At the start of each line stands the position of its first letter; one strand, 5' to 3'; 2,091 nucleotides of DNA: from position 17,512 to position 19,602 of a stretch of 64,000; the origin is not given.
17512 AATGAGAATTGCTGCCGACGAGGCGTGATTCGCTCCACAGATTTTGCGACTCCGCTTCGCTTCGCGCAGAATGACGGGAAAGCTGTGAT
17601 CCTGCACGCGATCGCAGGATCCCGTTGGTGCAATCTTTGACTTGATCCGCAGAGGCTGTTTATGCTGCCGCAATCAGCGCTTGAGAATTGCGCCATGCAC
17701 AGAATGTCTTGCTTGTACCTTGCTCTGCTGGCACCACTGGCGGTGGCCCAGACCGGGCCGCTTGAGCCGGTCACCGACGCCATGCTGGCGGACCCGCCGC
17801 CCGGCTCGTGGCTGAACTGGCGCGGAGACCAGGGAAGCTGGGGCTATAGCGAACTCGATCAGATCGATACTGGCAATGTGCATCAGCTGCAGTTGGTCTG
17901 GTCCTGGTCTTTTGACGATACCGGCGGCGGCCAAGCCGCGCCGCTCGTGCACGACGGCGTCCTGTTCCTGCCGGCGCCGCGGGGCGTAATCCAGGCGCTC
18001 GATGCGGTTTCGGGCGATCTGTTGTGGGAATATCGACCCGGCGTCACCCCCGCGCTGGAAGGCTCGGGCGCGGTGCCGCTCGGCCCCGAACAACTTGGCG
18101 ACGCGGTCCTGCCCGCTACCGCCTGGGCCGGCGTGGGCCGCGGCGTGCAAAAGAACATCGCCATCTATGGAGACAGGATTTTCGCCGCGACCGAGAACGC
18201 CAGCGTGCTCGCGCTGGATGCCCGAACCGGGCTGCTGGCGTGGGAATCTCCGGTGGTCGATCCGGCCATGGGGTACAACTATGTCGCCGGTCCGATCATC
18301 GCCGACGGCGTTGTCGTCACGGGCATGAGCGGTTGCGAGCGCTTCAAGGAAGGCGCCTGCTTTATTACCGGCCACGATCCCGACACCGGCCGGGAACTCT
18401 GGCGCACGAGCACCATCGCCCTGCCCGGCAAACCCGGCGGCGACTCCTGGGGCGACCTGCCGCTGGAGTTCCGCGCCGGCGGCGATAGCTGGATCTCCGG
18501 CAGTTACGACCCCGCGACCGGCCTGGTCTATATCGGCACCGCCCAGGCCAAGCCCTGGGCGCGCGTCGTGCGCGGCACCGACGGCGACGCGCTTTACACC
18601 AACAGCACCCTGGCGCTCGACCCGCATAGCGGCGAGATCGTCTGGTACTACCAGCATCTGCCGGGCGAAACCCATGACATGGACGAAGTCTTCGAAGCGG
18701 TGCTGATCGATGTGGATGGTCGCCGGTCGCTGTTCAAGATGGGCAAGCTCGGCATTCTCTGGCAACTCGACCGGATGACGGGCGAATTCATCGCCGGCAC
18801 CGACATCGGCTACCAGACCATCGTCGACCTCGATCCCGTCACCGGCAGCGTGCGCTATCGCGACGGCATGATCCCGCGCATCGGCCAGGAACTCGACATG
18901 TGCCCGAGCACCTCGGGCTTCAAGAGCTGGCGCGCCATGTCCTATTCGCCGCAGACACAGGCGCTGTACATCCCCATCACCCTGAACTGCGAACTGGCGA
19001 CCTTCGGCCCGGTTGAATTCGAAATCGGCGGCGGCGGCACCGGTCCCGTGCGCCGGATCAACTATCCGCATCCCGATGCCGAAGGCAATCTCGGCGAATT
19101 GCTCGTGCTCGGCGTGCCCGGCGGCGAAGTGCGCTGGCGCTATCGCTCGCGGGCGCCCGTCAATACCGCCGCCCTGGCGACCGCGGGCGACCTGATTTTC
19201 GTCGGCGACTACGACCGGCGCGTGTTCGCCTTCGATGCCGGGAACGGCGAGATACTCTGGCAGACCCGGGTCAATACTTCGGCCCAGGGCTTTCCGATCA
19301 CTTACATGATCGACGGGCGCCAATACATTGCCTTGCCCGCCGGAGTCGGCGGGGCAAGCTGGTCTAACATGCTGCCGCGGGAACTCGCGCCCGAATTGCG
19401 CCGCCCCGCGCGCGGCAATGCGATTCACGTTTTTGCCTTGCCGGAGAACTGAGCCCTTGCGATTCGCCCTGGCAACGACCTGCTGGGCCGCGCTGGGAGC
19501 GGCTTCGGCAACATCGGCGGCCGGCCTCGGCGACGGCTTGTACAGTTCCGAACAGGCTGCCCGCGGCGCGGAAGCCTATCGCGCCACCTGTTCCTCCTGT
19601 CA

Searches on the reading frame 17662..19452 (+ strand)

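Call 13: search_protein_families(library=pfam, proteins=[window:17662-19452:+], max_evalue=0.00001)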
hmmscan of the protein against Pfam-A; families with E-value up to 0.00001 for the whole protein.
window:17662-19452:+ (596 aa): 3 families
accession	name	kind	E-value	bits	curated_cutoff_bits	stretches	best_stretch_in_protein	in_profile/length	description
PF01011.28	PQQ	-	1.2e-59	203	26.7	2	50-378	1-336/595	Glucose/ethanol/alcohol dehydrogenase, beta-propeller domain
PF13360.13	PQQ_2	-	1.3e-25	90.9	27.6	2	161-328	64-231/233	Outer membrane protein assembly factor BamB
PF13570.13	Beta-prop_ACSF4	-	5.5e-10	39.6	133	1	479-545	30-97/329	Beta-alanine-activating enzyme, beta-propeller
